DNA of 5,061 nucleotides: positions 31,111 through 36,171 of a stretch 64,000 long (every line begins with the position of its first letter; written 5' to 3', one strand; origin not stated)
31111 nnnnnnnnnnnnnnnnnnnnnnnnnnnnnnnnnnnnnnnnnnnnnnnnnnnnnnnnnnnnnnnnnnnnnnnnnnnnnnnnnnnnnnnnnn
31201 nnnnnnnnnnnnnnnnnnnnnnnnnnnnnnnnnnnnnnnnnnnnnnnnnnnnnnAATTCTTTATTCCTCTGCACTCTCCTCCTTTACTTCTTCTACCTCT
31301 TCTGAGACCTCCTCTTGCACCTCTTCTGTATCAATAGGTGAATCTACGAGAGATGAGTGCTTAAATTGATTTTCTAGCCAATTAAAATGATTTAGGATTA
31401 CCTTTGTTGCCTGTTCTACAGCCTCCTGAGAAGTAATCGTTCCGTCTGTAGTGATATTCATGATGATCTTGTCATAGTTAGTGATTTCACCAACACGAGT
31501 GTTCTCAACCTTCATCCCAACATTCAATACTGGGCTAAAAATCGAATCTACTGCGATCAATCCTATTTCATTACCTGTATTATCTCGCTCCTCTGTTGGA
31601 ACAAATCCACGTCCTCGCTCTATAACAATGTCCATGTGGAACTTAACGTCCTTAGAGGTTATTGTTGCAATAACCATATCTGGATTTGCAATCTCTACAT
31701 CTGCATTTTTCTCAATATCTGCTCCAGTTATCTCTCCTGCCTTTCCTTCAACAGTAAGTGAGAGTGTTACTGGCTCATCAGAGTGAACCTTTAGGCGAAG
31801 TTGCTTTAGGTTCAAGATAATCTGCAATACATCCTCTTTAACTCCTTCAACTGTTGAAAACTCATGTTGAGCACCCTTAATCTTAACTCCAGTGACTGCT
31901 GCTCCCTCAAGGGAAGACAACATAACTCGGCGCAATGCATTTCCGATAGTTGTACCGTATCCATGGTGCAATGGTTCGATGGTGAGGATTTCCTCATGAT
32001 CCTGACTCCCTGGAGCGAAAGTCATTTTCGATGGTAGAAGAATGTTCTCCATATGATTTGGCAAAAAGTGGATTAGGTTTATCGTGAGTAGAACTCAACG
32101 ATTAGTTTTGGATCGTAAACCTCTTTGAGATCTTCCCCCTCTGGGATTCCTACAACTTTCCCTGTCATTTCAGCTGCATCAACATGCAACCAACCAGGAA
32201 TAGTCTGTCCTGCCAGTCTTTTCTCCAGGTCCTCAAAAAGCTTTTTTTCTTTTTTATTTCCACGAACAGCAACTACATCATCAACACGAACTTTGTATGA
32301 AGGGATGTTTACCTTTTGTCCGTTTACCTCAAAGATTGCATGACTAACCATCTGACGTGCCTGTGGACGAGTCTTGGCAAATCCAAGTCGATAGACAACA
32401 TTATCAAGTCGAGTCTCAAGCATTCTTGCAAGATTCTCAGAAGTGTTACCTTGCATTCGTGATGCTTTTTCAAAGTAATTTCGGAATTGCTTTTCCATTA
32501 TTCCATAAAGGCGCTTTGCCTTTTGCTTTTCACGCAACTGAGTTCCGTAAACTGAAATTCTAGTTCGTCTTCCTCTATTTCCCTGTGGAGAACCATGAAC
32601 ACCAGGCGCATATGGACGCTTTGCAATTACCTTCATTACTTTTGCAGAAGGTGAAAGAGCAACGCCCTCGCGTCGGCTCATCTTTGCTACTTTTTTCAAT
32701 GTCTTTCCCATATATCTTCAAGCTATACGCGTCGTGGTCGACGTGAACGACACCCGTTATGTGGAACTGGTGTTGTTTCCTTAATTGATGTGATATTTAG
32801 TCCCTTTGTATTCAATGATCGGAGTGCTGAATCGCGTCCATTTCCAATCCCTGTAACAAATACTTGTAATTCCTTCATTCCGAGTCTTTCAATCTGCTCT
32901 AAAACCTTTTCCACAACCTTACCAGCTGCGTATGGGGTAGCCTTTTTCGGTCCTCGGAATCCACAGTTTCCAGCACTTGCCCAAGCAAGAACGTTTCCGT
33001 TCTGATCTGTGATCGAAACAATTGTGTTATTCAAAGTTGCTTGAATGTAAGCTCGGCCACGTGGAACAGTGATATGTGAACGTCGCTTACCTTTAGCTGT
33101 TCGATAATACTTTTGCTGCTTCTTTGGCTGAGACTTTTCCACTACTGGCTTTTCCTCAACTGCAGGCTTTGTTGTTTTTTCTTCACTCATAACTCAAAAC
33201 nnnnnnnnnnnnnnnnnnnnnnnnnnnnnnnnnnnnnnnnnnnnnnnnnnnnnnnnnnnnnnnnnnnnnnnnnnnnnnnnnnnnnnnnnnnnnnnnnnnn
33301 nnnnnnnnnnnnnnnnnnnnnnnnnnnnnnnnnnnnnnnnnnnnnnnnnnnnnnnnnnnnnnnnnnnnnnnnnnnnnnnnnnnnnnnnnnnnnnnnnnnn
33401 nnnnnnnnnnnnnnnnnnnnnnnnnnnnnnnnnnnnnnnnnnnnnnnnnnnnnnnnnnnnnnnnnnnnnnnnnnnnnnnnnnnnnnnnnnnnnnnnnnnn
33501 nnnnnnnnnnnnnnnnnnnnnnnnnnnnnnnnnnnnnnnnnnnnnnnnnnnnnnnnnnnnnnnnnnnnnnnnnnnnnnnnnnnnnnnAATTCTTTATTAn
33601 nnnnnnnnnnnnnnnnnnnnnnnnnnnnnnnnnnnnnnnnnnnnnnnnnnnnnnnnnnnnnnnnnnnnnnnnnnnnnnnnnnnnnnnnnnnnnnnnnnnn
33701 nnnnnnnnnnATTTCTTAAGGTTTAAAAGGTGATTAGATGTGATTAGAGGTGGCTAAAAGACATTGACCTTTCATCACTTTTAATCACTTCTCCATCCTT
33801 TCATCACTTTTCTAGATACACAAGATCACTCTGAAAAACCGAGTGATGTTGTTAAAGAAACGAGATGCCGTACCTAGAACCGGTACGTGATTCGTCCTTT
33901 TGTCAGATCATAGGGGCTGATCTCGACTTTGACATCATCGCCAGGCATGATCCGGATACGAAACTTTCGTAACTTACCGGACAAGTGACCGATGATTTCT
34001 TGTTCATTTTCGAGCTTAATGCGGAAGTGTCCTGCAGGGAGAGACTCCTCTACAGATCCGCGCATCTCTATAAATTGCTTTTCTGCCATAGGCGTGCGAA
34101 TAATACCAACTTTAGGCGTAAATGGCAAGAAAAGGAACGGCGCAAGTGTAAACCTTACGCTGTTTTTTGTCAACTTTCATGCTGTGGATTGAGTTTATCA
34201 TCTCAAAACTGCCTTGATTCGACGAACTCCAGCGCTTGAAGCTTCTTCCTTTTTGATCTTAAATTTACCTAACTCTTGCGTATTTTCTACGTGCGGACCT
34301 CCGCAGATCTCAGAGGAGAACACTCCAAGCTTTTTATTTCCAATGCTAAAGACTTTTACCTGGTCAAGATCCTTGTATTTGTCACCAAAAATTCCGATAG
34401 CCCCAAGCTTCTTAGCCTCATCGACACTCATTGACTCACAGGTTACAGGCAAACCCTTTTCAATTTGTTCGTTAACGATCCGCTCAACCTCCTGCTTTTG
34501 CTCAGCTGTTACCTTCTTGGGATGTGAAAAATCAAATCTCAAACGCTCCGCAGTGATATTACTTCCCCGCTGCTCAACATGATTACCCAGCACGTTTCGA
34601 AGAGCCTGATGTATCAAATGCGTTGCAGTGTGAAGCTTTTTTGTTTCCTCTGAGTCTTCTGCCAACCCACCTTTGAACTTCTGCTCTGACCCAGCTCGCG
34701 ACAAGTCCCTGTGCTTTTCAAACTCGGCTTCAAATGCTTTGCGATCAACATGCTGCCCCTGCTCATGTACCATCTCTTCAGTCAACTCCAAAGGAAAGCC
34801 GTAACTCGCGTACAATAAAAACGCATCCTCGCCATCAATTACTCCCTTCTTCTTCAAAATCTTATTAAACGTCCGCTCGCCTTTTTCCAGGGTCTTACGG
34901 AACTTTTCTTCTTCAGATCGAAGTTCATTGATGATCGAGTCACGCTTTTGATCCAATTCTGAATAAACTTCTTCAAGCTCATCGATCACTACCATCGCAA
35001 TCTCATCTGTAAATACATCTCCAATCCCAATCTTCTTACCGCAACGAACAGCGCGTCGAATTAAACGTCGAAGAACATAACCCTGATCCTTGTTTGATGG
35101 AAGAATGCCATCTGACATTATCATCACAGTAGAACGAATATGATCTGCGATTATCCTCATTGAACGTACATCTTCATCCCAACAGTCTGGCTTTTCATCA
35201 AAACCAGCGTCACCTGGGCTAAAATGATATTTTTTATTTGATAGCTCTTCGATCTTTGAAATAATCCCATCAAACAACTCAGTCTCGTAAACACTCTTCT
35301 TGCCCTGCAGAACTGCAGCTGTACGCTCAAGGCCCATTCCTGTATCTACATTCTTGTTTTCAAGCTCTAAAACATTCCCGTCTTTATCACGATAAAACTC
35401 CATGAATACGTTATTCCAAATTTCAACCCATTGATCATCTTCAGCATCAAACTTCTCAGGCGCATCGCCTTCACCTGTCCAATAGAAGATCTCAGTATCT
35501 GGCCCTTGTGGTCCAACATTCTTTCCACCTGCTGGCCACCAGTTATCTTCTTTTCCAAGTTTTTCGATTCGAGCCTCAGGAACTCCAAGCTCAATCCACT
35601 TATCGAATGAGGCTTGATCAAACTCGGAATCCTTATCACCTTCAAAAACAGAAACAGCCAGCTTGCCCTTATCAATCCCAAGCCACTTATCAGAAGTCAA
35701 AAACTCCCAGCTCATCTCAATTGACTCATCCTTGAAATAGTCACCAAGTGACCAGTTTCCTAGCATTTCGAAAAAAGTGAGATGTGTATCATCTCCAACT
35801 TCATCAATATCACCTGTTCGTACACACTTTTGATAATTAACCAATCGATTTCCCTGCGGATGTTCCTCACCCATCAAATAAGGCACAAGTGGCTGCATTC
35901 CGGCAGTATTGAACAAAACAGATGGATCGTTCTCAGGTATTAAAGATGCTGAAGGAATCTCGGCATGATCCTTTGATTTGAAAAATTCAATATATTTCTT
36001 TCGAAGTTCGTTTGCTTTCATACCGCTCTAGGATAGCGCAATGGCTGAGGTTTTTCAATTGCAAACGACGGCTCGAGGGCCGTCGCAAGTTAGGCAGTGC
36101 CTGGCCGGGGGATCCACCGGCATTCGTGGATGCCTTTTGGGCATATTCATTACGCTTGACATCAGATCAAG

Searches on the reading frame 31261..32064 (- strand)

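Call 72: search_protein_families(library=pfam, proteins=[window:31261-32064:-], max_evalue=0.001)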
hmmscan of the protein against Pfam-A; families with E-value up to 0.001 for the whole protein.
window:31261-32064:- (267 aa): 2 families
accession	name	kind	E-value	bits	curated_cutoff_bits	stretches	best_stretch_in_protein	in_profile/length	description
PF01000.31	RNA_pol_A_bac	-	1.6e-31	109.4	33.9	1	60-177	1-119/119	RNA polymerase Rpb3/RpoA insert domain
PF01193.29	RNA_pol_L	-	2.3e-21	75.7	24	1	30-227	1-74/74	RNA polymerase Rpb3/Rpb11 dimerisation domain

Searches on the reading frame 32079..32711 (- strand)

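Call 72: search_protein_families(library=pfam, proteins=[window:32079-32711:-], max_evalue=0.001)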
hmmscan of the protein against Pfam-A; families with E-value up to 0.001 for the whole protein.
window:32079-32711:- (210 aa): 2 families
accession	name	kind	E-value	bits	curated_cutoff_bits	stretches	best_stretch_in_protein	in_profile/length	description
PF00163.24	Ribosomal_S4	-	2.4e-23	83.1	23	1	6-99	4-95/95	Ribosomal protein S4/S9 N-terminal domain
PF01479.30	S4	-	1e-18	67.2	22.8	1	101-147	2-48/48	S4 domain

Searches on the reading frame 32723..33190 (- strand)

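Call 45: search_protein_families(library=pfam, proteins=[window:32723-33190:-], max_evalue=0.01)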
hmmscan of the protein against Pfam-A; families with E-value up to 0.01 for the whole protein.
window:32723-33190:- (155 aa): 1 family
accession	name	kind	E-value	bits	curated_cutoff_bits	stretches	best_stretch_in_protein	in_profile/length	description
PF00411.24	Ribosomal_S11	-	1.8e-36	125.3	25.1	1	45-154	1-110/110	Ribosomal protein S11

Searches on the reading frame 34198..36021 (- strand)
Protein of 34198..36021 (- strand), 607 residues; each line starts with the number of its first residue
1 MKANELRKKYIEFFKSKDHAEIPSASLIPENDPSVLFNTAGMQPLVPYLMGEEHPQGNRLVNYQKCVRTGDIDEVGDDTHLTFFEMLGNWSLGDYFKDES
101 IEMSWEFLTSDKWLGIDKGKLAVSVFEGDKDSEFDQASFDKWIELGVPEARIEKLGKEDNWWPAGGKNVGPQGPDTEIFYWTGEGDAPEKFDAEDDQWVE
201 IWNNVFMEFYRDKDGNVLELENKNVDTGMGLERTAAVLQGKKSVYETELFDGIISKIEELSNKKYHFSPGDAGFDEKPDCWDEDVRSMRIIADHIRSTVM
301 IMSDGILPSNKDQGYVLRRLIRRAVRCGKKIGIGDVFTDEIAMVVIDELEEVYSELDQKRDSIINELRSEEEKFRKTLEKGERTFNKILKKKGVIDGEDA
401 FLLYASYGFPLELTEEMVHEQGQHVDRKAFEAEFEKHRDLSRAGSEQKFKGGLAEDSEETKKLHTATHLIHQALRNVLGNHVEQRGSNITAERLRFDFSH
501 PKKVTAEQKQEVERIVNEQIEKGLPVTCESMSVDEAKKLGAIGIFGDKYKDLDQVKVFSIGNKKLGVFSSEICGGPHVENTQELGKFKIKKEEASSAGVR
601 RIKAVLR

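Call 53: search_protein_families(library=pfam, proteins=[window:34198-36021:-], max_evalue=0.001)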
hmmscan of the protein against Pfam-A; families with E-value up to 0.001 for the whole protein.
window:34198-36021:- (607 aa): 2 families
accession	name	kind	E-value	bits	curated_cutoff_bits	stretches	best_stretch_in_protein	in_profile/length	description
PF01411.24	tRNA-synt_2c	-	6.2e-142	474.4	30.3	1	5-470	1-456/552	tRNA synthetases class II (A)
PF07973.19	tRNA_SAD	-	7.9e-14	51.8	24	1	556-602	2-43/44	Threonyl and Alanyl tRNA synthetase second additional domain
